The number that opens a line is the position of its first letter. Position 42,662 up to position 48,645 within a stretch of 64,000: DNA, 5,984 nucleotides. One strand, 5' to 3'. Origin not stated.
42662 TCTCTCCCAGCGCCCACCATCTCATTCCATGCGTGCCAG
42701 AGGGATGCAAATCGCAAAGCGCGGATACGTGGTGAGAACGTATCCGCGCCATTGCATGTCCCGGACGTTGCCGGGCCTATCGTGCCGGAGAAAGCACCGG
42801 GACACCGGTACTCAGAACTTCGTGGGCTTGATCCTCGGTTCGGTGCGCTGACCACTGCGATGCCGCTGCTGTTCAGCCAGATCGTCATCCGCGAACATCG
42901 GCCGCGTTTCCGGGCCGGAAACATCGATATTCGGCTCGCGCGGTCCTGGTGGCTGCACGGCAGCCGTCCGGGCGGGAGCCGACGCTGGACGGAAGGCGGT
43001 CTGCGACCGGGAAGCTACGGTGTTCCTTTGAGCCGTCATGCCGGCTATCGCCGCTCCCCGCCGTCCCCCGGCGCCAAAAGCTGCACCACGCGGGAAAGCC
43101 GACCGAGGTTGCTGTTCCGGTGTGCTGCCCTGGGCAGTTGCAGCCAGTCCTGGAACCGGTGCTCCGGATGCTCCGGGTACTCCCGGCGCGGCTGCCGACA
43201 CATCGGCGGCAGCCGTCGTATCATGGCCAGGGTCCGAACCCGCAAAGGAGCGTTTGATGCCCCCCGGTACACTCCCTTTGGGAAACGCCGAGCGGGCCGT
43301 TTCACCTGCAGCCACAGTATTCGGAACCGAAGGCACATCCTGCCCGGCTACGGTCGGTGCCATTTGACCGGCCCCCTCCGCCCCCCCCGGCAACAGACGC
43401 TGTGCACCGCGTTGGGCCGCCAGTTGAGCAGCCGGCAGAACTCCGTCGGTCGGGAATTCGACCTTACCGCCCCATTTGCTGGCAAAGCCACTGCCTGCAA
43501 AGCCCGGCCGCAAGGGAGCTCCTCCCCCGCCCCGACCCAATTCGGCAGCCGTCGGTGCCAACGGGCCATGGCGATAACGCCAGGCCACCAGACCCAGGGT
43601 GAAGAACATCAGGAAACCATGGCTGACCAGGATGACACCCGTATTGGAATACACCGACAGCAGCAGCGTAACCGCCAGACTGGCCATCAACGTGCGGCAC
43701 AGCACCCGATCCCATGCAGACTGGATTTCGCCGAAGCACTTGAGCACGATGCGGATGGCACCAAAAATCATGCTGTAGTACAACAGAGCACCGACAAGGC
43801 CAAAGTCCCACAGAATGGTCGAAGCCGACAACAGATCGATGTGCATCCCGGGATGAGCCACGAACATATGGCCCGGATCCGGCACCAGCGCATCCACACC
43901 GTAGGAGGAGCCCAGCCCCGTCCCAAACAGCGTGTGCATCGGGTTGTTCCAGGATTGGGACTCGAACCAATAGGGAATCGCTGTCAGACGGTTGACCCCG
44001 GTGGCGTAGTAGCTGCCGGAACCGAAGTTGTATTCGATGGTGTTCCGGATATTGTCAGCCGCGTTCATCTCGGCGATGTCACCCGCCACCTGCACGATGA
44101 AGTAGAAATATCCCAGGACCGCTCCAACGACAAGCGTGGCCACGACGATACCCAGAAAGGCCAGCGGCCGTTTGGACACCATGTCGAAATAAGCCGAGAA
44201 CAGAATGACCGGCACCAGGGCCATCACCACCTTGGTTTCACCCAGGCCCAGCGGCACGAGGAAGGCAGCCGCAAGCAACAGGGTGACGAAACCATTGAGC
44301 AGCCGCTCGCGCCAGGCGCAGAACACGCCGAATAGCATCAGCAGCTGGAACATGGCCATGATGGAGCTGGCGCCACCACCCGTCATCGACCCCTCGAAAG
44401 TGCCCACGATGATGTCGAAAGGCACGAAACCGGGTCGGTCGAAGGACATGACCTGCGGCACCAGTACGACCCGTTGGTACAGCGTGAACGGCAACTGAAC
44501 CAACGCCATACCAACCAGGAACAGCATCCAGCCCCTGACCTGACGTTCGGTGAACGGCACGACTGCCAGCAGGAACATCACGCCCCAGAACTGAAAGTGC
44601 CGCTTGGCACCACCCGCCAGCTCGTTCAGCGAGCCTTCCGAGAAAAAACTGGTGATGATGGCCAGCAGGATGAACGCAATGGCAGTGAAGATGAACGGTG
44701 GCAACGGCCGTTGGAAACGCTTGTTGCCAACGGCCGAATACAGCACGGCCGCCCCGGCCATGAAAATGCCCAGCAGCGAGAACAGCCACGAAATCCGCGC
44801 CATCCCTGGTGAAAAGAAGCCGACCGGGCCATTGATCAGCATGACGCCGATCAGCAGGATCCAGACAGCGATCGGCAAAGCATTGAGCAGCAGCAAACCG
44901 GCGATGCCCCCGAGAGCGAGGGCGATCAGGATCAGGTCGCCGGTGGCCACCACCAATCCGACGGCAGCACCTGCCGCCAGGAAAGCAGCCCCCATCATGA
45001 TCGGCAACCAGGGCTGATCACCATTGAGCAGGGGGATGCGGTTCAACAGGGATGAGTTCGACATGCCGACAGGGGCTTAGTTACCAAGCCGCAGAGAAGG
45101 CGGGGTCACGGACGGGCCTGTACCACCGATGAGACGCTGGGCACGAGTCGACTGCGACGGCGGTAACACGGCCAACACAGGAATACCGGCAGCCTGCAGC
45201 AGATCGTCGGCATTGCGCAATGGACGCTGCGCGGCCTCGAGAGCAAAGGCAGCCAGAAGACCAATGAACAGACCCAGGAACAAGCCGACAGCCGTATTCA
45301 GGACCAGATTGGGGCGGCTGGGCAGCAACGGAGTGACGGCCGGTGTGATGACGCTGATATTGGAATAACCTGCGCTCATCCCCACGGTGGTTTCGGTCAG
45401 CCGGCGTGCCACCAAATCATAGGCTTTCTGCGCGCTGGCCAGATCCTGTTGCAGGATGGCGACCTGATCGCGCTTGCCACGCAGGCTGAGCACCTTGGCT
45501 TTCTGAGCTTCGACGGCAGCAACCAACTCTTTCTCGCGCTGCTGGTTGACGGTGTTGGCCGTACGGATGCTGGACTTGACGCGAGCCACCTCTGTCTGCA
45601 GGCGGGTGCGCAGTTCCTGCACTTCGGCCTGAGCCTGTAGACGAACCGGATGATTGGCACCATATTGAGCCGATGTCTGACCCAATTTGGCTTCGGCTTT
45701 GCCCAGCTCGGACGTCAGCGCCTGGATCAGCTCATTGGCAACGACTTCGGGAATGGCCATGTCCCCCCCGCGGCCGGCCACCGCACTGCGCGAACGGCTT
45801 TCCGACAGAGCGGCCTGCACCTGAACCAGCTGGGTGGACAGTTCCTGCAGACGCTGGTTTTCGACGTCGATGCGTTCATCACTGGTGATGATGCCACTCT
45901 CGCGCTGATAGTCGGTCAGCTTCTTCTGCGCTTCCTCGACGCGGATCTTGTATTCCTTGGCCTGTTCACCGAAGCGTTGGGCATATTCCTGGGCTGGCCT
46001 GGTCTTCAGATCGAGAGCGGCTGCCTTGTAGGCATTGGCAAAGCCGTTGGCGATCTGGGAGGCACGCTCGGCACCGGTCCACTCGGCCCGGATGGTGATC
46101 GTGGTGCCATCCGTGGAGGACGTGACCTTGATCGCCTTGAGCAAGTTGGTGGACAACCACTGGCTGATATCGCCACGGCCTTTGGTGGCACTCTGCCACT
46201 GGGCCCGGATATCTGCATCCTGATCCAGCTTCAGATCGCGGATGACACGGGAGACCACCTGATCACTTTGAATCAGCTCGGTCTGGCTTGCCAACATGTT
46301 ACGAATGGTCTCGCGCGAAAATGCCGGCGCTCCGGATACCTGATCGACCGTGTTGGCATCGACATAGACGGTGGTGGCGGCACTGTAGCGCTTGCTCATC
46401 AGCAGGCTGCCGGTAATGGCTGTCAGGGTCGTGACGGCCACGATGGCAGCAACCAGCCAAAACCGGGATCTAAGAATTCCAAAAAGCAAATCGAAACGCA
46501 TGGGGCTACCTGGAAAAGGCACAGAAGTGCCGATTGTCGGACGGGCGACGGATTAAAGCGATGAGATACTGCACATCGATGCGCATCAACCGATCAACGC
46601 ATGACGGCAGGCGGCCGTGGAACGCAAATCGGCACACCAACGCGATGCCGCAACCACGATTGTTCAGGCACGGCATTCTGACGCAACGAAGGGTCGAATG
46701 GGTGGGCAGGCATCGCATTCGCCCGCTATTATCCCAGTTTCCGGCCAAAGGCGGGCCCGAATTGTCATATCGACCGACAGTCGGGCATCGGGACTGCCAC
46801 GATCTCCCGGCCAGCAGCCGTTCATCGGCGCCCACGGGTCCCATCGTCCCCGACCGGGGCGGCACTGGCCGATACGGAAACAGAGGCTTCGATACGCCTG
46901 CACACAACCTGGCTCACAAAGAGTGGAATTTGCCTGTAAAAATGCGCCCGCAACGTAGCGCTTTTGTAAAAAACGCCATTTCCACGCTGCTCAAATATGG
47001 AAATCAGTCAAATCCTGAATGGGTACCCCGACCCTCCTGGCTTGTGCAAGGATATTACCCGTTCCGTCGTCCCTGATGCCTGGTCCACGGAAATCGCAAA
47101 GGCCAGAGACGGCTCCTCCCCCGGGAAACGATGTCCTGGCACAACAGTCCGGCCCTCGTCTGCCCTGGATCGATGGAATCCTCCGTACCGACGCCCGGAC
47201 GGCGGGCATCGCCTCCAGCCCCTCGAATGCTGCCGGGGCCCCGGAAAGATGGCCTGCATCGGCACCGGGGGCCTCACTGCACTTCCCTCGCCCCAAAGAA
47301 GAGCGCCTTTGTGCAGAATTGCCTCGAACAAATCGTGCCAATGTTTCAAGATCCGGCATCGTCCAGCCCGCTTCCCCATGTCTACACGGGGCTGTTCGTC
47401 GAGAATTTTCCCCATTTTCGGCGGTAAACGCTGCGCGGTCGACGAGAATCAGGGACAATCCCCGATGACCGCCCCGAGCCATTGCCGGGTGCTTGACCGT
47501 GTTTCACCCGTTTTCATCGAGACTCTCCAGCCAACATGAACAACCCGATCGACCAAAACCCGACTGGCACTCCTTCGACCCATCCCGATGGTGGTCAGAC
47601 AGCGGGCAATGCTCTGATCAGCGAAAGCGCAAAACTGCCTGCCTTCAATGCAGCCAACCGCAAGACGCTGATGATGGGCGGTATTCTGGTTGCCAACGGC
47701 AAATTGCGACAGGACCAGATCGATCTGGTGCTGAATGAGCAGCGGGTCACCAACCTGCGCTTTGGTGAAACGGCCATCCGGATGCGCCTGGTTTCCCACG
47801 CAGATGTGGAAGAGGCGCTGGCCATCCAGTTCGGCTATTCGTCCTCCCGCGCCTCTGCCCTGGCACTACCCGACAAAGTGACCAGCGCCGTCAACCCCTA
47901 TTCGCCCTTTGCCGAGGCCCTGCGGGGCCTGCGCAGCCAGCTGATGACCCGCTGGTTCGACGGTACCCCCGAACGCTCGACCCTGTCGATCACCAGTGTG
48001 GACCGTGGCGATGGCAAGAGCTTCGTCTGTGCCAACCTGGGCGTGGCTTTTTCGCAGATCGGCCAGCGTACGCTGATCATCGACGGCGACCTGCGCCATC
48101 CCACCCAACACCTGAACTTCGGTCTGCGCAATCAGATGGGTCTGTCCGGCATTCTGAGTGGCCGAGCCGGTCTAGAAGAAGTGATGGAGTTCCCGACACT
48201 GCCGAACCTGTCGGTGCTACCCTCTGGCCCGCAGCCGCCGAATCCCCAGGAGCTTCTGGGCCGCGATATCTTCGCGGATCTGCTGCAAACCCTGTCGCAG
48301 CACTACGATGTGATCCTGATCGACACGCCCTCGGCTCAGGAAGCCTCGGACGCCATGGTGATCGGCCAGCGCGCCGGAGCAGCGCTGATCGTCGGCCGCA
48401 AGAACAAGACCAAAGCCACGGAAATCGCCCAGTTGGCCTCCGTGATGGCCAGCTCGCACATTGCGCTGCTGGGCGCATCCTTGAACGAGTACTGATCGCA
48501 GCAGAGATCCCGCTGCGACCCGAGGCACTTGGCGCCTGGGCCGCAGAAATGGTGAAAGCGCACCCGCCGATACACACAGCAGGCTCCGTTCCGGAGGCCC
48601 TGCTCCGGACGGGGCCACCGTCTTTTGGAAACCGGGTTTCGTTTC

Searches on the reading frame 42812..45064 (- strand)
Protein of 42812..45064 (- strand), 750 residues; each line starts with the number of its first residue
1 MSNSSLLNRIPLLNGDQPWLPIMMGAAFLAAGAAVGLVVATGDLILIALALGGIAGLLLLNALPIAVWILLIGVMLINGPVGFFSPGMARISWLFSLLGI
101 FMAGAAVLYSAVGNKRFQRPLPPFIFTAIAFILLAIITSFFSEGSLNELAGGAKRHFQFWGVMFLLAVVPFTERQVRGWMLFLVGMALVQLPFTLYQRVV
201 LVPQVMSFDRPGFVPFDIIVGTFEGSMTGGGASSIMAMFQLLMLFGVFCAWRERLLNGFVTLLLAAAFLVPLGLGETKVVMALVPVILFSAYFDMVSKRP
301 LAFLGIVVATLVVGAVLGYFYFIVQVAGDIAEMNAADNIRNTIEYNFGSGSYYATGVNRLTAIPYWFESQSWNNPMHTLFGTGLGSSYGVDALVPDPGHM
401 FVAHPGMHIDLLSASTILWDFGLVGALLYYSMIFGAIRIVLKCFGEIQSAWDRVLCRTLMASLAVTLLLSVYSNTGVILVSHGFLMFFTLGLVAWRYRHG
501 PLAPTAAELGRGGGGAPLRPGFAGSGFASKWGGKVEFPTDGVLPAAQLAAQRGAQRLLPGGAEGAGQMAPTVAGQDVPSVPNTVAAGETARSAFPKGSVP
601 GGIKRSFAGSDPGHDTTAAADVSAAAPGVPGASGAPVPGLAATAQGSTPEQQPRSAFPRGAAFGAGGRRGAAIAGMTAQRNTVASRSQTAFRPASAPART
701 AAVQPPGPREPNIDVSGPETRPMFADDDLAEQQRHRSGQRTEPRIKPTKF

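Call 3: search_protein_families(library=pfam, proteins=[window:42812-45064:-], max_evalue=1)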
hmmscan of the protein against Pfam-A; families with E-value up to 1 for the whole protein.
window:42812-45064:- (750 aa): 0 families

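Call 9: search_protein_families(library=ncbifam, proteins=[window:42812-45064:-], max_evalue=0.01)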
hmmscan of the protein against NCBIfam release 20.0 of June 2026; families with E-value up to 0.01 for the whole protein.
window:42812-45064:- (750 aa): 0 families

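Call 69: search_solved_structures(query=window:42812-45064:-, max_evalue=10)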
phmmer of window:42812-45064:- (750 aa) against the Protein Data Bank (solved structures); distinct sequences matched with E-value up to 10: 0.
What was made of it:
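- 42812..45064 (-): Context: convergently oriented 750-aa membrane protein of an unannotated family, the putative polymerase. No Pfam, NCBIfam or PDB hit (calls 3, 9, 69).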

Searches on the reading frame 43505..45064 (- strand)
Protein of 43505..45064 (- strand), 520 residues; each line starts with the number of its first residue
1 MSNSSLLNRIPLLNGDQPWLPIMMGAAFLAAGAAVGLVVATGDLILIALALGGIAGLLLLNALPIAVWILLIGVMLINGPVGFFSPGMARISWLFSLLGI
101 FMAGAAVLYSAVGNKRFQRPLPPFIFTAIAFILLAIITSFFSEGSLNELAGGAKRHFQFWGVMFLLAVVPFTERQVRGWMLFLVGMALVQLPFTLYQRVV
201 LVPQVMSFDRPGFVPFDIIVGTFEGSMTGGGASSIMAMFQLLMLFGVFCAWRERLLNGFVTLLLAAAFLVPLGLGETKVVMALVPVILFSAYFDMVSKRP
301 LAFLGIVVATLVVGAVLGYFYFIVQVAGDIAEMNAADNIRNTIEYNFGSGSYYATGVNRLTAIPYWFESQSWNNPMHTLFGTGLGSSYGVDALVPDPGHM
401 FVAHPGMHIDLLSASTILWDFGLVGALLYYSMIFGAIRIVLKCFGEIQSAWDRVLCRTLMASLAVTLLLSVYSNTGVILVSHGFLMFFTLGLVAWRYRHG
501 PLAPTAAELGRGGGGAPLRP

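Call 71: find_homologous_proteins(query=window:43505-45064:-, max_evalue=0.00001)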
Query window:43505-45064:- (520 aa): 49 proteins with E <= 0.00001 among 8000 candidates.
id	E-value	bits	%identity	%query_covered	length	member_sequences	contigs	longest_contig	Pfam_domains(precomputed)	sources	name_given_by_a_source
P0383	0.0e+0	1130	100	100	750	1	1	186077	-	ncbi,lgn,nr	ncbi:MAG: hypothetical protein Q4A16_09225 [Lautropia sp.]|nr:hypothetical protein [Lautropia sp.]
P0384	2.0e-275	933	79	99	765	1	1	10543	-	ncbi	-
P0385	5.4e-275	931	80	99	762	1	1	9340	-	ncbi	-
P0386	2.3e-258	876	75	99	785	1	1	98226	-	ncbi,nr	ncbi:MAG: hypothetical protein Q4B17_03610 [Lautropia sp.]|nr:hypothetical protein [Lautropia sp.]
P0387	7.4e-258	875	75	99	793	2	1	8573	-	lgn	-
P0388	1.8e-253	860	73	99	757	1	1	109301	-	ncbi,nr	ncbi:MAG: hypothetical protein Q4D91_08070 [Lautropia sp.]|nr:hypothetical protein [Lautropia sp.]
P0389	2.0e-251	853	73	100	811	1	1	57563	-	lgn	-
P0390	7.9e-246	835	71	99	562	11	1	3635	-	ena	-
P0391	1.4e-228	778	67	98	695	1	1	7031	-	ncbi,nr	ncbi:MAG: hypothetical protein Q4D19_11850, partial [Lautropia sp.]|nr:hypothetical protein [Lautrop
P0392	2.2e-194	665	63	96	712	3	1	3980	-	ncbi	-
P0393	8.5e-194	663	62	94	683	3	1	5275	-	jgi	jgi:hypothetical protein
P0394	4.8e-193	661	62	94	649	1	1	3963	-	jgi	jgi:hypothetical protein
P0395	3.0e-191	655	59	98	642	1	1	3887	-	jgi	jgi:hypothetical protein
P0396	2.8e-189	648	59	95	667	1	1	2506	-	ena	-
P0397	6.3e-189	647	58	98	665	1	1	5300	-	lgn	-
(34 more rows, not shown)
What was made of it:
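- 42812..45064 (-): Its homologues are all hypothetical (call 71).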

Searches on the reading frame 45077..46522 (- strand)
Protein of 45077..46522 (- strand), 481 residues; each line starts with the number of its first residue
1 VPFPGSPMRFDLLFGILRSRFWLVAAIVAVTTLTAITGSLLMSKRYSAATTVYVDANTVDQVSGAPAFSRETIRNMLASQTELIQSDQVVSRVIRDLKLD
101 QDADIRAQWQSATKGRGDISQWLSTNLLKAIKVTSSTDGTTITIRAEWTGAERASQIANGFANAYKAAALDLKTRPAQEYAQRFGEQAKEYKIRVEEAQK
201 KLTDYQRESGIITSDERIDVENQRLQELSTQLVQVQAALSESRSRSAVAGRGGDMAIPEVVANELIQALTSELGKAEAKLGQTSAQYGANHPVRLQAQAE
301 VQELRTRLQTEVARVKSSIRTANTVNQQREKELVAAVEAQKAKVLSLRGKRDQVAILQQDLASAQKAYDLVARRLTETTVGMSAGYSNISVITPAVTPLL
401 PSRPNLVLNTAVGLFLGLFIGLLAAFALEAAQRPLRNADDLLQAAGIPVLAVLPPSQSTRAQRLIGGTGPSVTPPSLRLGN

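Call 8: search_protein_families(library=pfam, proteins=[window:45077-46522:-], max_evalue=0.001)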
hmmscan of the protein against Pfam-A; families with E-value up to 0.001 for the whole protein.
window:45077-46522:- (481 aa): 2 families
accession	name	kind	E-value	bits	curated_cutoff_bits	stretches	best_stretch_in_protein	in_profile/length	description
PF02706.20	Wzz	-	3.3e-10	40.6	25.5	1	13-97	8-91/91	Chain length determinant protein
PF13807.11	GNVR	-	8.8e-08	32.4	27.7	1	356-427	8-79/82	G-rich domain on putative tyrosine kinase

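Call 9: search_protein_families(library=ncbifam, proteins=[window:45077-46522:-], max_evalue=0.01)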
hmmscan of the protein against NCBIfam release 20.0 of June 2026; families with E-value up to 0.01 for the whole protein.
window:45077-46522:- (481 aa): 8 families
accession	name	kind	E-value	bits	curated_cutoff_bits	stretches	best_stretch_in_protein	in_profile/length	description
TIGR03017.1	EpsF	equivalog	2.5e-125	418.7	422.75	1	8-453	1-443/444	chain length determinant protein EpsF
TIGR03007.1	pepcterm_ChnLen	equivalog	1.1e-34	119.6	278.85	1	15-462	9-469/498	XrtA system polysaccharide chain length determinant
TIGR01005.1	eps_transp_fam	subfamily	1.9e-26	92.5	411.7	2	154-457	169-481/754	exopolysaccharide transport protein family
TIGR01006.1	polys_exp_MPA1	subfamily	5e-13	49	296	2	386-454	154-222/226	CspC family polysaccharide chain length determinant protein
NF007350.0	PRK09841.1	equivalog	5.3e-11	41.4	1248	1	343-457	361-474/726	tyrosine-protein kinase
NF008568.0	PRK11519.1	equivalog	8.6e-08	30.8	1068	1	13-102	23-112/720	tyrosine-protein kinase Wzc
TIGR01010.1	BexC_CtrB_KpsE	subfamily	0.0004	19.6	437.5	1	21-244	7-235/362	polysaccharide export inner-membrane protein, BexC/CtrB/KpsE family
NF041864.1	EpsV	equivalog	0.0034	16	800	1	383-452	411-480/484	PCP family exopolysaccharide biosynthesis protein EpsV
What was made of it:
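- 45077..46522 (-): Context: EpsF-type polysaccharide co-polymerase (chain-length determinant). Pfam Wzz + GNVR (calls 8, 9).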

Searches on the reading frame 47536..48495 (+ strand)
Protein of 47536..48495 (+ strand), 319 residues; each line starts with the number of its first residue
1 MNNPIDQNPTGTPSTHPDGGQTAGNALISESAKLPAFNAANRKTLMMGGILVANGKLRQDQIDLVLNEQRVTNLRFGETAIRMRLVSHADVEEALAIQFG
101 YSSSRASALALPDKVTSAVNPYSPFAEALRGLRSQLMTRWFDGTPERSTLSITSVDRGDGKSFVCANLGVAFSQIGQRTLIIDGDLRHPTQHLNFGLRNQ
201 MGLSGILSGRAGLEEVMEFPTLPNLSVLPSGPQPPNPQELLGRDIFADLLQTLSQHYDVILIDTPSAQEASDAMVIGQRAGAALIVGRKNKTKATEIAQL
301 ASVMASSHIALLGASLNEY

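Call 8: search_protein_families(library=pfam, proteins=[window:47536-48495:+], max_evalue=0.001)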
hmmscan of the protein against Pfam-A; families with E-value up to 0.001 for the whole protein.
window:47536-48495:+ (319 aa): 4 families
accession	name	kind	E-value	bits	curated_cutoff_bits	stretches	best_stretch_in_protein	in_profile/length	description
PF13614.12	AAA_31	-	1.5e-07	32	27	1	151-267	5-128/177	AAA domain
PF06564.18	CBP_BcsQ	-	1.1e-05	25.6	21.3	1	149-270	3-129/234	Cellulose biosynthesis protein BcsQ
PF01656.29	CbiA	-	2.7e-05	24.6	25.4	1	151-199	2-49/125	CobQ/CobB/MinD/ParA nucleotide binding domain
PF09140.17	MipZ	-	0.00017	21.5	20.7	1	158-271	11-114/262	ATPase MipZ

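Call 22: search_protein_families(library=ncbifam, proteins=[window:47536-48495:+], max_evalue=0.00001)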
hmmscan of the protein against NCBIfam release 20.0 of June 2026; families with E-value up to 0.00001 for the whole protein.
window:47536-48495:+ (319 aa): 10 families
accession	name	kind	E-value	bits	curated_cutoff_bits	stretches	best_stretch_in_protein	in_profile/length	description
TIGR03029.1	EpsG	equivalog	6.3e-87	291.2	313.8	1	47-317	5-273/274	chain length determinant protein tyrosine kinase EpsG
TIGR01007.1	eps_fam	subfamily_domain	7.1e-43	146.5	108.05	1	129-318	3-189/204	polysaccharide biosynthesis tyrosine autokinase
NF008568.0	PRK11519.1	equivalog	1e-36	126.4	1068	1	119-303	500-682/720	tyrosine-protein kinase Wzc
NF007350.0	PRK09841.1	equivalog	3.6e-32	111.3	1248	1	120-318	506-702/726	tyrosine-protein kinase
TIGR03018.1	pepcterm_TyrKin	hypoth_equivalog_domain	8.9e-31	106.8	230.65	1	120-309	6-201/207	XrtA-associated tyrosine autokinase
TIGR01005.1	eps_transp_fam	subfamily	1.7e-22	79.4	411.7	1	119-301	520-700/754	exopolysaccharide transport protein family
TIGR01969.1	minD_arch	subfamily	4.8e-14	52.1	201.75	1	150-317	3-168/251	cell division ATPase MinD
TIGR01968.1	minD_bact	equivalog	1.8e-11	43.9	212.9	1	150-286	4-140/261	septum site-determining protein MinD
NF053729.1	c-di-GMP_motif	domain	1.9e-10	40.4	38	1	47-98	2-53/53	cyclic di-GMP-binding domain-containing protein, MshE-related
TIGR03371.1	cellulose_yhjQ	equivalog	8.8e-08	31.9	157.85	1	149-270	3-128/246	cellulose biosynthesis protein BcsQ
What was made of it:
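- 47536..48495 (+): Context: EpsG-type tyrosine autokinase. TIGR03029 E 6e-87; TIGR01007 above its cut-off (call 22).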
